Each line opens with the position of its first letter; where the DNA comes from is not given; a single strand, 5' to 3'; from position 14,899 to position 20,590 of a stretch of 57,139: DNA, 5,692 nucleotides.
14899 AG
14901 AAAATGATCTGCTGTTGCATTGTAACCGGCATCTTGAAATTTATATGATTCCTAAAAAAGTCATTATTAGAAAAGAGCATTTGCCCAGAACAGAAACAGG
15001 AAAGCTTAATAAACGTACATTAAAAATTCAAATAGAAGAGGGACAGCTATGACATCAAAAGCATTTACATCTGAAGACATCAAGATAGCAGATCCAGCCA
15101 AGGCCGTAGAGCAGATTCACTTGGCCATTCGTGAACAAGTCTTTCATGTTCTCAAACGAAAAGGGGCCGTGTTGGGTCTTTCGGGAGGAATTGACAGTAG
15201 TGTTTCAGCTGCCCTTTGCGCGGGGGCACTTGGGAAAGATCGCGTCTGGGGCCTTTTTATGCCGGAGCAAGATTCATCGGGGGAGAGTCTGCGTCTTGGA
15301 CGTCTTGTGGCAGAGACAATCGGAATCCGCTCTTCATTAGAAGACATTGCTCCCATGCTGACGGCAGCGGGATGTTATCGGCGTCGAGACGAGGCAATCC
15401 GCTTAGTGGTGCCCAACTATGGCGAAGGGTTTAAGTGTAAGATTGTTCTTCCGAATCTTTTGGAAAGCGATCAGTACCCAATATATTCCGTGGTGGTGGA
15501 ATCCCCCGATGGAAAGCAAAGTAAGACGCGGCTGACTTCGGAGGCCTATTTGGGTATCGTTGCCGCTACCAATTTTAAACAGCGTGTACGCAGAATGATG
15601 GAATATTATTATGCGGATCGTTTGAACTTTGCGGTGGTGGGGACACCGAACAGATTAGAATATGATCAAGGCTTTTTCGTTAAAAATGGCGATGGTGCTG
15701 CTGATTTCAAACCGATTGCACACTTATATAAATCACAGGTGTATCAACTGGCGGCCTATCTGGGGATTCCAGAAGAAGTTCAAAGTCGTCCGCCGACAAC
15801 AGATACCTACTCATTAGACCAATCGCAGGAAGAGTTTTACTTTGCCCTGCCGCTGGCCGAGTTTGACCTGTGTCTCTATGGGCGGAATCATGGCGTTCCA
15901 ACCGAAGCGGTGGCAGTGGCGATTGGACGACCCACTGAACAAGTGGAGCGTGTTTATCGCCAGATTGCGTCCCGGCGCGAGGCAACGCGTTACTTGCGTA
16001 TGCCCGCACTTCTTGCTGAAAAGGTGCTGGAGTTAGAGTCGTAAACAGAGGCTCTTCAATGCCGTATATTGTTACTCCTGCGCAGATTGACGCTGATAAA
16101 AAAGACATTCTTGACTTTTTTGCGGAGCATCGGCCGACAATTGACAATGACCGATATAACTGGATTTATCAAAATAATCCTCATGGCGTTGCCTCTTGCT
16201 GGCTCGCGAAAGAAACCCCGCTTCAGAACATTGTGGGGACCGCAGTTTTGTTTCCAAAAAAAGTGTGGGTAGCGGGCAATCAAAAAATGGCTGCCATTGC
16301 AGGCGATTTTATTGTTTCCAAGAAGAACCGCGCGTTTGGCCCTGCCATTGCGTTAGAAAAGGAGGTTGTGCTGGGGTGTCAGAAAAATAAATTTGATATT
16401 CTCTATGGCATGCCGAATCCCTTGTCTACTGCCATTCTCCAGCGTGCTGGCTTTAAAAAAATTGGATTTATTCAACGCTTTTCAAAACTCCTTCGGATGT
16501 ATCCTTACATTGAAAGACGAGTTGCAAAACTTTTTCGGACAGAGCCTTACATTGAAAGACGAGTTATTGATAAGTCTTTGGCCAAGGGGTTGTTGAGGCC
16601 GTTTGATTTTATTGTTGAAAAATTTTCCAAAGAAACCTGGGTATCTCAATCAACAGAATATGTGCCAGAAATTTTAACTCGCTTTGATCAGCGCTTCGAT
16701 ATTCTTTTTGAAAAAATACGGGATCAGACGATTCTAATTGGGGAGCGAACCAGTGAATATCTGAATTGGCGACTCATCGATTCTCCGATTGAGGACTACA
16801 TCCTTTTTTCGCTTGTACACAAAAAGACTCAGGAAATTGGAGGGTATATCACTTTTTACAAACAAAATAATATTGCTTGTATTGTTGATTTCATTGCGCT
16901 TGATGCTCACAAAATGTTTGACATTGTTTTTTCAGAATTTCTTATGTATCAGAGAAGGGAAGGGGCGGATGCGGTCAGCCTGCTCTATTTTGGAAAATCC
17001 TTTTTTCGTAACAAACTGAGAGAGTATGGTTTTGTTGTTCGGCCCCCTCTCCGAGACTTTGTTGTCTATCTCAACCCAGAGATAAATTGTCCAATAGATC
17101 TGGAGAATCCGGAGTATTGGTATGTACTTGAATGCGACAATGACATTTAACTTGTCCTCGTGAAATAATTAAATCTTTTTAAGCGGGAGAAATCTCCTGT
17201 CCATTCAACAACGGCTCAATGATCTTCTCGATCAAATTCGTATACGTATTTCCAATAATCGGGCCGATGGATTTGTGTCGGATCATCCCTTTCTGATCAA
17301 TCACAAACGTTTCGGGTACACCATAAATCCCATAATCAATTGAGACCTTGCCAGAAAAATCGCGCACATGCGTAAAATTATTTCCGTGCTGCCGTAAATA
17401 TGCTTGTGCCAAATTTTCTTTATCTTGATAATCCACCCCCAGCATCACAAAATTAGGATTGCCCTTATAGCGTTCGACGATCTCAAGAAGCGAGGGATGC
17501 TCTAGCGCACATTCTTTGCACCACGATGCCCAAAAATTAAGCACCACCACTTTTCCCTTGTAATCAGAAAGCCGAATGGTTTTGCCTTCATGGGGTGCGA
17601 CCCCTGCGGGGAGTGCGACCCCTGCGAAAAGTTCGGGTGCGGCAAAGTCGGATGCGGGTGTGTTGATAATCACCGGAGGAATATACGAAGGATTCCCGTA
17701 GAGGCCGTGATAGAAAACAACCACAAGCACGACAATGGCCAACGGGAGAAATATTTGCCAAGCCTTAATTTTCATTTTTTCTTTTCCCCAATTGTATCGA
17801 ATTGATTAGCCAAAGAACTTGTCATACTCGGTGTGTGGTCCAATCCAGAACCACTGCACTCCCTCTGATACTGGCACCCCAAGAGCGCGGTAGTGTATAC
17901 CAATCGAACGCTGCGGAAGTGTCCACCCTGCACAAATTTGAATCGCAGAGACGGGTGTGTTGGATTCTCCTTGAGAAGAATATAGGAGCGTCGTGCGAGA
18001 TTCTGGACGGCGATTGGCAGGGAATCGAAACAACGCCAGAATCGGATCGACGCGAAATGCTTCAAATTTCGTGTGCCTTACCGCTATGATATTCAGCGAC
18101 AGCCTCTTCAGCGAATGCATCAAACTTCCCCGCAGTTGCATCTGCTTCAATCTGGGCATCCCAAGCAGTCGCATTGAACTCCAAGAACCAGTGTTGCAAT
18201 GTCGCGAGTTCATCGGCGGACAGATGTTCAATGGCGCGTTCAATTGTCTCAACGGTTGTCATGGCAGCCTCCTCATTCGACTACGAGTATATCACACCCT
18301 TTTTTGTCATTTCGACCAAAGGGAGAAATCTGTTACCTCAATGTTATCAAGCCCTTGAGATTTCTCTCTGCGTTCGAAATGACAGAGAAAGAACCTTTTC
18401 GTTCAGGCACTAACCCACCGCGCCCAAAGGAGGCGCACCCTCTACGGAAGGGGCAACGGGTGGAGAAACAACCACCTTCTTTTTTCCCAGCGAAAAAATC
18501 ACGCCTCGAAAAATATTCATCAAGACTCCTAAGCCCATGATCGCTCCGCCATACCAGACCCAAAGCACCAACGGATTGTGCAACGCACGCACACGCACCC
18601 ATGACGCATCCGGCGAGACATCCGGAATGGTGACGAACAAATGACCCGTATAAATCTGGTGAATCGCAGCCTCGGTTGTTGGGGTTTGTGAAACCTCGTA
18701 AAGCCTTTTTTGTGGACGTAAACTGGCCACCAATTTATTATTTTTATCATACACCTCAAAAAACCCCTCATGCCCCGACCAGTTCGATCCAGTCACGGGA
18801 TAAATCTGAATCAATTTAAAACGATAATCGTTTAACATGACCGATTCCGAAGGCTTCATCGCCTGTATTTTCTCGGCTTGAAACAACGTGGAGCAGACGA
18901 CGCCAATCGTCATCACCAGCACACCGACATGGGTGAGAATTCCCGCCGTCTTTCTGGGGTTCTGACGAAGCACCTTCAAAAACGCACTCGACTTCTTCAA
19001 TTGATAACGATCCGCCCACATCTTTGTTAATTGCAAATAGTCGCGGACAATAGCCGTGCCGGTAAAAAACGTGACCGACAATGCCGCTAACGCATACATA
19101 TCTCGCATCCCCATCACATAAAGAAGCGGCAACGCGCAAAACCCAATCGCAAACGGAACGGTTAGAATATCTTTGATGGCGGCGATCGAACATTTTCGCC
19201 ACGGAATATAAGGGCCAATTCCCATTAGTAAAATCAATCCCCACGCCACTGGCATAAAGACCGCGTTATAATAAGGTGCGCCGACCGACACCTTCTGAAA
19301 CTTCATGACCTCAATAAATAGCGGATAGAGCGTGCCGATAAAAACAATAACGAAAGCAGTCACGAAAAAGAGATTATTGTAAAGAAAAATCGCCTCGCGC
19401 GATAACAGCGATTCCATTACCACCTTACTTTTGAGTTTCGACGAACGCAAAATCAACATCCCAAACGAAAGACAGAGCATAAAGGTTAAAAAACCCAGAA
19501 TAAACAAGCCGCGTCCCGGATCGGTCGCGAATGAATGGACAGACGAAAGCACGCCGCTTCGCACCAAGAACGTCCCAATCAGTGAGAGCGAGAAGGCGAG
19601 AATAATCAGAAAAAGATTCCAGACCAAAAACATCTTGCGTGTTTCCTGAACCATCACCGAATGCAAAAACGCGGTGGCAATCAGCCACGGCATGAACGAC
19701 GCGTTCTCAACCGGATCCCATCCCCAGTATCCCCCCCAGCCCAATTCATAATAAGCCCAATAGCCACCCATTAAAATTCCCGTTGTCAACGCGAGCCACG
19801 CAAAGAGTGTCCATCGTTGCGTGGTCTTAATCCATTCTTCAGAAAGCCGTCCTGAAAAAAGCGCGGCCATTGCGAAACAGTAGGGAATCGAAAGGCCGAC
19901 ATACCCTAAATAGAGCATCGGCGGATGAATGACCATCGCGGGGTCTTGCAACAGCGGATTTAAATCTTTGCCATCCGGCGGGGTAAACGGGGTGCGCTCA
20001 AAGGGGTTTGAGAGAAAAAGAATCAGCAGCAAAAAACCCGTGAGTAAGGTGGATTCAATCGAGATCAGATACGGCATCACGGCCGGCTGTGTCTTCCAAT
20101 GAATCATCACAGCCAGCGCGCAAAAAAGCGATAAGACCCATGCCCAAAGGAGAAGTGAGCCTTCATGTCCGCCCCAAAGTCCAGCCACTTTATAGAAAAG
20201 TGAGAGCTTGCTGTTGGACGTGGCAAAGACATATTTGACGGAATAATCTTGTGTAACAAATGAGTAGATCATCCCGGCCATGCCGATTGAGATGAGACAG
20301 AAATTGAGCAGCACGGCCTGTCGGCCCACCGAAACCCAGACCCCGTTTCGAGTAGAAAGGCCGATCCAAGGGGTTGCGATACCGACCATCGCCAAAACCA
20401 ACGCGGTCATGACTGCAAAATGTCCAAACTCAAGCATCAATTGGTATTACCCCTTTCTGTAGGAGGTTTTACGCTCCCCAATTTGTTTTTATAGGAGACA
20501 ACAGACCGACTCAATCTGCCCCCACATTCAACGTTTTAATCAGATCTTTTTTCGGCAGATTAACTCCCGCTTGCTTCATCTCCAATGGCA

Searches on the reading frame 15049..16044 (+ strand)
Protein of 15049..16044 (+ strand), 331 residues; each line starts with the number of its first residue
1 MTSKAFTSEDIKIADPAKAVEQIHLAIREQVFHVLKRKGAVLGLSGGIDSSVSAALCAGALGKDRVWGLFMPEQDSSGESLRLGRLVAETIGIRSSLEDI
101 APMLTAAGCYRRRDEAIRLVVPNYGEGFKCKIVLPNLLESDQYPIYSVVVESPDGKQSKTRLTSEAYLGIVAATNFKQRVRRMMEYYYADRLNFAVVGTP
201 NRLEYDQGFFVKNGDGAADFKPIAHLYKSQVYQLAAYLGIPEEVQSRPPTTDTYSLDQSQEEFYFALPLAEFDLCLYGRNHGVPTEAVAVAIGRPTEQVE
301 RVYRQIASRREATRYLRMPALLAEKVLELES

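Call 51: search_protein_families(library=pfam, proteins=[window:15049-16044:+], max_evalue=0.0001)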
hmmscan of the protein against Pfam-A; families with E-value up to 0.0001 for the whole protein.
window:15049-16044:+ (331 aa): 1 family
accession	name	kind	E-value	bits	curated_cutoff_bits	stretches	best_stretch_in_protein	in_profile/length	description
PF02540.23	NAD_synthase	-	1.6e-46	158.8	21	2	169-306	97-232/242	NAD synthase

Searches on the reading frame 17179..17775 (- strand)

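Call 95: search_protein_families(library=pfam, proteins=[window:17179-17775:-], max_evalue=0.0001)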
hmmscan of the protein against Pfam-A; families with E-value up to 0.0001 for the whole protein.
window:17179-17775:- (198 aa): 5 families
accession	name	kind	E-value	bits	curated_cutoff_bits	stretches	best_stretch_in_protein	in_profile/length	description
PF00578.27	AhpC-TSA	-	1.3e-22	80.5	26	1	40-167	4-123/124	AhpC/TSA family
PF08534.16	Redoxin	-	8.8e-20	71.4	26.6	1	51-174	2-137/148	Redoxin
PF13905.12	Thioredoxin_8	-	2.5e-14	53.8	27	1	74-164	1-93/94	Thioredoxin-like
PF00085.26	Thioredoxin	-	1e-07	32.4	23.5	1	74-126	18-68/103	Thioredoxin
PF13098.12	Thioredoxin_2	-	3.8e-07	30.8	27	1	73-162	4-85/104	Thioredoxin-like domain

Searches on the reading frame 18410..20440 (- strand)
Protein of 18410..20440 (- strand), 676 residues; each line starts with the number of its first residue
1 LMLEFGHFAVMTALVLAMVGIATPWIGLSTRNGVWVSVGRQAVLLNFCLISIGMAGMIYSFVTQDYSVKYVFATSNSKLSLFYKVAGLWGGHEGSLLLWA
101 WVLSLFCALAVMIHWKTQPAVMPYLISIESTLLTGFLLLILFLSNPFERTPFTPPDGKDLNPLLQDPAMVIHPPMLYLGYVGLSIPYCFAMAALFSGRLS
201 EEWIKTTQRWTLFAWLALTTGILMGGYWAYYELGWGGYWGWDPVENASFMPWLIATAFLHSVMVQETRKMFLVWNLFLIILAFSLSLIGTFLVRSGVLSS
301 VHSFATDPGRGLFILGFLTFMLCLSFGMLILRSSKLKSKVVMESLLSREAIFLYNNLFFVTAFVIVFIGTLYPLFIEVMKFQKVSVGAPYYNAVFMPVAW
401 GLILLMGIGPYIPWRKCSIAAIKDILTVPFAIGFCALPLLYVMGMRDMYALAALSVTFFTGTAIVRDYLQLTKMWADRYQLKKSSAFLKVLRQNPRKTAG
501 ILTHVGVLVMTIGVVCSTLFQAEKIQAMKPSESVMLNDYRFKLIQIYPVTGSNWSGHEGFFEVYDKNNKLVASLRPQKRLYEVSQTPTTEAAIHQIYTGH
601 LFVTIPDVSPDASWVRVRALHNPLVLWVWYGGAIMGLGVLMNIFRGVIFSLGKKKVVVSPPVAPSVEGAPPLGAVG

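Call 51: search_protein_families(library=pfam, proteins=[window:18410-20440:-], max_evalue=0.0001)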
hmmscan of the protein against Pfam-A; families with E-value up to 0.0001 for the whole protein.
window:18410-20440:- (676 aa): 2 families
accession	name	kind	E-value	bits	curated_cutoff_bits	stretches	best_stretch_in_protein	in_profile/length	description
PF16327.10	CcmF_C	-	9.2e-76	255.6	28.7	1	315-643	1-320/323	Cytochrome c-type biogenesis protein CcmF C-terminal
PF01578.25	Cytochrom_C_asm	-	3.2e-44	151.6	29.9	1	89-295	1-206/212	Cytochrome C assembly protein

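Call 69: find_homologous_proteins(query=window:18410-20440:-, max_evalue=1e-50)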
Query window:18410-20440:- (676 aa): 7999 proteins with E <= 1e-50 among 8000 candidates; the best 120 are listed.
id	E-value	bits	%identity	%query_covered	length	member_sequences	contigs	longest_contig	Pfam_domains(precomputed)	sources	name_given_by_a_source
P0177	0.0e+0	1524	100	100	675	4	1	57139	PF16327.11,PF01578.26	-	-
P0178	0.0e+0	1243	82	98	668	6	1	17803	PF16327.11,PF01578.26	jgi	-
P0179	0.0e+0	1241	81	97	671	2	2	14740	PF16327.11,PF01578.26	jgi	jgi:cytochrome c-type biogenesis protein CcmF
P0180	0.0e+0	1239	80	99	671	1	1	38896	PF16327.11,PF01578.26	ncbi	-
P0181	0.0e+0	1239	81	98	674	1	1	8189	PF16327.11,PF01578.26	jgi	-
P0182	0.0e+0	1238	81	98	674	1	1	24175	PF16327.11,PF01578.26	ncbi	-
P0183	0.0e+0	1236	81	98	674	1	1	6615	PF16327.11,PF01578.26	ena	-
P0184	0.0e+0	1230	80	98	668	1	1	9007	PF16327.11,PF01578.26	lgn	-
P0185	0.0e+0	1185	77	99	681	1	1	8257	PF16327.11,PF01578.26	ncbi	-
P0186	0.0e+0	1147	81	90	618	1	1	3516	PF16327.11,PF01578.26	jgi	jgi:cytochrome c-type biogenesis protein CcmF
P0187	0.0e+0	1080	71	100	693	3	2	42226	PF16327.11,PF01578.26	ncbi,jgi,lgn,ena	-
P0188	0.0e+0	1063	70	99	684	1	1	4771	PF16327.11,PF01578.26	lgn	-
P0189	0.0e+0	1048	69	99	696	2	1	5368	PF16327.11,PF01578.26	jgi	jgi:cytochrome c-type biogenesis protein CcmF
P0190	0.0e+0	1048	70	96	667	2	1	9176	PF16327.11,PF01578.26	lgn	-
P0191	0.0e+0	1045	69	98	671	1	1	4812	PF16327.11,PF01578.26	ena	-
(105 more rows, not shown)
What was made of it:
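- Tried and rejected: Taxonomy was inferred from CcmF homologues instead (call 69).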
